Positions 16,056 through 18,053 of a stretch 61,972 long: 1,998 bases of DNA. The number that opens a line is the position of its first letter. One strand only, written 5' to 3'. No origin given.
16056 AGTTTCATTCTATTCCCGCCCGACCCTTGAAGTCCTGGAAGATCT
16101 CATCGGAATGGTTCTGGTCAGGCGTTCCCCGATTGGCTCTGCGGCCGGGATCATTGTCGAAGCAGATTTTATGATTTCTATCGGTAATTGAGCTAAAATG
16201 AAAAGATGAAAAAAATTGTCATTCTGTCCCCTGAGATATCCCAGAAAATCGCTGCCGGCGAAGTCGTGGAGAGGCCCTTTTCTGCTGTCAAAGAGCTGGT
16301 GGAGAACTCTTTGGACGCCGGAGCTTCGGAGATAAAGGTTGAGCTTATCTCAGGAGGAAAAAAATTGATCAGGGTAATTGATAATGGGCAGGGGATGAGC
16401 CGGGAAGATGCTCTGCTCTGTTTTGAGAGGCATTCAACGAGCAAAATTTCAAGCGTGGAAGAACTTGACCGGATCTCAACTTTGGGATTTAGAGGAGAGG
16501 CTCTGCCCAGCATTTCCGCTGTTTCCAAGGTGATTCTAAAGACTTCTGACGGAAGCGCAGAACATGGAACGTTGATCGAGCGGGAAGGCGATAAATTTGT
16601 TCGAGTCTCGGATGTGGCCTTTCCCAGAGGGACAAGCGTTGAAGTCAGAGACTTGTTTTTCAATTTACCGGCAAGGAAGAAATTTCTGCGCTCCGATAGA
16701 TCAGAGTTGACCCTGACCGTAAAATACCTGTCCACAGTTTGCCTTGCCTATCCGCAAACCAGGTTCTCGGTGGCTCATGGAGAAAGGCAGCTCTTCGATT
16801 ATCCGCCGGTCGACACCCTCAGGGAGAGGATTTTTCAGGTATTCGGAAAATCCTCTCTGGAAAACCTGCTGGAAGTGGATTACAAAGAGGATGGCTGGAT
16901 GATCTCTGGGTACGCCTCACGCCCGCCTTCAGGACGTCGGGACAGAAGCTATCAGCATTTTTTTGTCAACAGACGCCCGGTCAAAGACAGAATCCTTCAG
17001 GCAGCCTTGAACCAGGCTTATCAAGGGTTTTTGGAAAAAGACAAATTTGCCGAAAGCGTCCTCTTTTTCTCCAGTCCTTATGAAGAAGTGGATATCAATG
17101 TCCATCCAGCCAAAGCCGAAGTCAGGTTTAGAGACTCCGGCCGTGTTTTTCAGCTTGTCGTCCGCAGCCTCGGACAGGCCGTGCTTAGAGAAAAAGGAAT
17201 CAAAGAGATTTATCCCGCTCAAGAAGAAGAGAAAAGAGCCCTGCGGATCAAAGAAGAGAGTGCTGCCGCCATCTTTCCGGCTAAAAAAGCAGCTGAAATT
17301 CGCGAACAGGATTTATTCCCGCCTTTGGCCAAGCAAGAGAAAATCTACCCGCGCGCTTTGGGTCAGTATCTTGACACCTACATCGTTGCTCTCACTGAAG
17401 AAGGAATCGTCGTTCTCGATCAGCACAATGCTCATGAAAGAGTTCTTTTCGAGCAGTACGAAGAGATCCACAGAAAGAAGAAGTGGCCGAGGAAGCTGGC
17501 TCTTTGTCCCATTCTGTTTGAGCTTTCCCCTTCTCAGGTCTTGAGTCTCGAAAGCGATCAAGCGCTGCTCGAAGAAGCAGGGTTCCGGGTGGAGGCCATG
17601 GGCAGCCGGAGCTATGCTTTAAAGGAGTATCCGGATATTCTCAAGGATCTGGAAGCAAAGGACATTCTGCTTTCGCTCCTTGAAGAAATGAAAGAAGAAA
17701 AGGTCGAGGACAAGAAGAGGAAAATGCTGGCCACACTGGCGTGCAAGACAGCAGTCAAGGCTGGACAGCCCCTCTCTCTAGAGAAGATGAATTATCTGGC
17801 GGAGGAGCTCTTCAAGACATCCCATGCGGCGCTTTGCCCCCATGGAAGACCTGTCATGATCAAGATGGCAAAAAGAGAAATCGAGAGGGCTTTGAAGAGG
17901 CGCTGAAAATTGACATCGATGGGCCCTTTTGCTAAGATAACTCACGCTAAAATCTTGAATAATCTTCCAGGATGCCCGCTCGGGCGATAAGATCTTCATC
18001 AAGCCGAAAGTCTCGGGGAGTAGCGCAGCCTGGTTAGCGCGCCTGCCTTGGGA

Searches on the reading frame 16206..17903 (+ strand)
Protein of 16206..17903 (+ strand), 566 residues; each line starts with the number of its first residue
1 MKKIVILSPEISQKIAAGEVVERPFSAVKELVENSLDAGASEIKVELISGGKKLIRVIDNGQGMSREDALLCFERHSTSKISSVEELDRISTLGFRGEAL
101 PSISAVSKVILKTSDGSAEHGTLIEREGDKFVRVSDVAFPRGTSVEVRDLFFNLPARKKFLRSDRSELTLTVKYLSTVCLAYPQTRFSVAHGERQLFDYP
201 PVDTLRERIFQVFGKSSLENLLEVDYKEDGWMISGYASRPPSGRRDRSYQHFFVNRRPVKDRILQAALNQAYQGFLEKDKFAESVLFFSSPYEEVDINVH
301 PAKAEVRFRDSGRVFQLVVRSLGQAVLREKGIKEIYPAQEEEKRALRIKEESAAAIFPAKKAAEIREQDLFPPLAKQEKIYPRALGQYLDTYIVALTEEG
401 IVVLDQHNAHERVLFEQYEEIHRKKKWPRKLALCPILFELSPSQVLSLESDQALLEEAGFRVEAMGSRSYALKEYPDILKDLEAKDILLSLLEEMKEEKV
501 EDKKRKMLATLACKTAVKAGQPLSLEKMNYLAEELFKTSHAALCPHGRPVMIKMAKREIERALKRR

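Call 67: search_protein_families(library=ncbifam, proteins=[window:16206-17903:+], max_evalue=0.00001)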
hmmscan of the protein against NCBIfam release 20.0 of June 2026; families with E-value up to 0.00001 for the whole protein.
window:16206-17903:+ (566 aa): 8 families
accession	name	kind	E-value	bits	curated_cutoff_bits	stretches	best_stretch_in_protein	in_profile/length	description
TIGR00585.2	mutl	equivalog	1.6e-147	492.8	180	2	4-355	1-349/555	DNA mismatch repair endonuclease MutL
NF000953.0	PRK00095.2-4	equivalog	3.4e-146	488.7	693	2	4-361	3-361/611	DNA mismatch repair endonuclease MutL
NF000949.0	PRK00095.1-2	equivalog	4.2e-142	475.4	750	2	1-352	4-350/634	DNA mismatch repair endonuclease MutL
NF000952.0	PRK00095.2-2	subfamily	3.8e-131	438.6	840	2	4-335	3-336/623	DNA mismatch repair endonuclease MutL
NF000950.0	PRK00095.1-3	equivalog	1.4e-125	420.2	756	2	1-363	1-362/641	DNA mismatch repair endonuclease MutL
NF000948.0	PRK00095.1-1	equivalog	1.2e-100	338.3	701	1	3-355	2-358/625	DNA mismatch repair endonuclease MutL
NF000951.0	PRK00095.2-1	equivalog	5.9e-95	319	391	1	2-566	3-550/559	DNA mismatch repair endonuclease MutL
NF000954.0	PRK00095.2-5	equivalog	1.7e-66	224.8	937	1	3-343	6-345/588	DNA mismatch repair endonuclease MutL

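Call 68: find_homologous_proteins(query=window:16206-17903:+, max_evalue=1e-30)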
Query window:16206-17903:+ (566 aa): 8000 proteins with E <= 1e-30 among 8000 candidates; the best 120 are listed.
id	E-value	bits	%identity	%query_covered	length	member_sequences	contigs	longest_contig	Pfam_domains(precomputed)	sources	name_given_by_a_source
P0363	0.0e+0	1231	100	100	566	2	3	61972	PF01119.26,PF08676.17,PF02518.32,PF13589.13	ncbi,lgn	-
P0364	1.6e-272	923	74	100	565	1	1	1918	PF01119.26,PF08676.17,PF02518.32,PF13589.13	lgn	-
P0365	1.1e-271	920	73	99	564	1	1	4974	PF01119.26,PF08676.17,PF02518.32,PF13589.13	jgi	jgi:DNA mismatch repair protein MutL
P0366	2.2e-271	919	74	99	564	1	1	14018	PF01119.26,PF08676.17,PF02518.32,PF13589.13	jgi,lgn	jgi:DNA mismatch repair protein MutL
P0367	5.3e-271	918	73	99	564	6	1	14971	PF01119.26,PF08676.17,PF02518.32,PF13589.13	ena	-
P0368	5.6e-271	918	73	100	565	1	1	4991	PF01119.26,PF08676.17,PF02518.32,PF13589.13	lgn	-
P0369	7.2e-270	914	73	100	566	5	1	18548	PF01119.26,PF08676.17,PF02518.32,PF13589.13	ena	-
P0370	4.7e-268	908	73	99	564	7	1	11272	PF01119.26,PF08676.17,PF02518.32,PF13589.13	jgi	jgi:DNA mismatch repair protein MutL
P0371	4.3e-267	905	72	100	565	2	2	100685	PF01119.26,PF08676.17,PF02518.32,PF13589.13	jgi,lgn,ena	-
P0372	4.7e-267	905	72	100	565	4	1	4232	PF01119.26,PF08676.17,PF02518.32,PF13589.13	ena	-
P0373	1.0e-266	904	72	100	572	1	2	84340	PF01119.26,PF08676.17,PF02518.32,PF13589.13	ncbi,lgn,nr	ncbi:MAG: DNA mismatch repair endonuclease MutL [Candidatus Aminicenantes bacterium]|nr:DNA mismatch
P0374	1.4e-265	900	71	99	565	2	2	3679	PF01119.26,PF08676.17,PF02518.32,PF13589.13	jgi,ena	-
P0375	1.5e-265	900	72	99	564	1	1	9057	PF01119.26,PF08676.17,PF02518.32,PF13589.13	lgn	-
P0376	5.7e-265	898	72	100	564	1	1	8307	PF01119.26,PF08676.17,PF02518.32,PF13589.13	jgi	jgi:DNA mismatch repair protein MutL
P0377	7.4e-265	898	72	100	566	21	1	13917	PF01119.26,PF08676.17,PF02518.32,PF13589.13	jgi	jgi:DNA mismatch repair protein MutL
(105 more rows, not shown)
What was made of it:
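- Tried and rejected: MutL resolved it to Aminicenantes (call 68).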
